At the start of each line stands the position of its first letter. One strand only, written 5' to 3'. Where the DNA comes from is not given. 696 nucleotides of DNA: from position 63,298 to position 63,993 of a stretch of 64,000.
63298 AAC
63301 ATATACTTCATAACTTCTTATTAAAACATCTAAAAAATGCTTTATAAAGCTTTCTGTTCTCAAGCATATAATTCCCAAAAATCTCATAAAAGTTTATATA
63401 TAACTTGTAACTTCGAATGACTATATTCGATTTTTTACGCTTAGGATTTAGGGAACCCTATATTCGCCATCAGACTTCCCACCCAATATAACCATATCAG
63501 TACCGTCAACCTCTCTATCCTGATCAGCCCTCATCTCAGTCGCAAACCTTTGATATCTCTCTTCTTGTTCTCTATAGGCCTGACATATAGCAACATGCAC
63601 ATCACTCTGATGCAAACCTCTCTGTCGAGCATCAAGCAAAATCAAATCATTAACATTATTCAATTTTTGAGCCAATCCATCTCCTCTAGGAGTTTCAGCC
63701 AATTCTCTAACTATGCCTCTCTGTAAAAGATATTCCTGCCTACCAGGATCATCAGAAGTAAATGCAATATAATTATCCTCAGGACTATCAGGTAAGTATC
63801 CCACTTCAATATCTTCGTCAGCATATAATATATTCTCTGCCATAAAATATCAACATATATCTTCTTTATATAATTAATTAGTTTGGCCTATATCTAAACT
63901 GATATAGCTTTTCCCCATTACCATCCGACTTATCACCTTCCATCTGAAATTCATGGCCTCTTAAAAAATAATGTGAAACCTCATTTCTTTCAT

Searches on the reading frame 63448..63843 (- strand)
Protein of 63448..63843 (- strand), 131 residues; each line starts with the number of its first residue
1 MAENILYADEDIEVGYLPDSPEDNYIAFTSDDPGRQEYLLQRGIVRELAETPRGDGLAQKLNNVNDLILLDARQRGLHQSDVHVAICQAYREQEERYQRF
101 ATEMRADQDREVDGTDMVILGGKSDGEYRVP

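Call 62: find_encoding_contigs(protein=window:63448-63843:-, flank=10000, max_places=2)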
Protein window:63448-63843:- (131 aa): 9 contigs read that carry it; 2 places shown.
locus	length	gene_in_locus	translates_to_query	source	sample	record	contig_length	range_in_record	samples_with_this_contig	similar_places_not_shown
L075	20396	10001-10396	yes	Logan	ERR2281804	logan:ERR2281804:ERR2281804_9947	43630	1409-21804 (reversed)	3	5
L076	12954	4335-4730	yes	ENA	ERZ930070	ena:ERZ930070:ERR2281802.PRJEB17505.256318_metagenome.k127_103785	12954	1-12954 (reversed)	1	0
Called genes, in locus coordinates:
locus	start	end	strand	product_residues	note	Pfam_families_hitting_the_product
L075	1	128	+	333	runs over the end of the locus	PF00268:Ribonuc_red_sm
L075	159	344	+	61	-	-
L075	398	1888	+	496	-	PF13238:AAA_18, PF00293:NUDIX, PF00383:dCMP_cyt_deam_1, PF14437:MafB19-deam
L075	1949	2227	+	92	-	-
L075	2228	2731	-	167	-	-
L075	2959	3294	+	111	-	PF04756:OST3_OST6 (weak), PF14595:Thioredoxin_9, PF00085:Thioredoxin, PF13098:Thioredoxin_2, PF13905:Thioredoxin_8 (weak)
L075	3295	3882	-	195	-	-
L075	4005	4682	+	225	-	PF02223:Thymidylate_kin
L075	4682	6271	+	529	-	PF00488:MutS_V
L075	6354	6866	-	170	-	PF00186:DHFR_1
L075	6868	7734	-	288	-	PF00303:Thymidylat_synt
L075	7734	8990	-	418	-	PF00464:SHMT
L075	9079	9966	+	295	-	PF00583:Acetyltransf_1 (weak), PF13508:Acetyltransf_7 (weak)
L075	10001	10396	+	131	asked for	-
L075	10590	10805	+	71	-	PF01191:RNA_pol_Rpb5_C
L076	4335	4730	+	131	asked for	-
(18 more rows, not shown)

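Call 82: search_protein_families(library=pfam, proteins=[window:63448-63843:-], max_evalue=1)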
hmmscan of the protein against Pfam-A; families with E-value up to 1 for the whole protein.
window:63448-63843:- (131 aa): 0 families
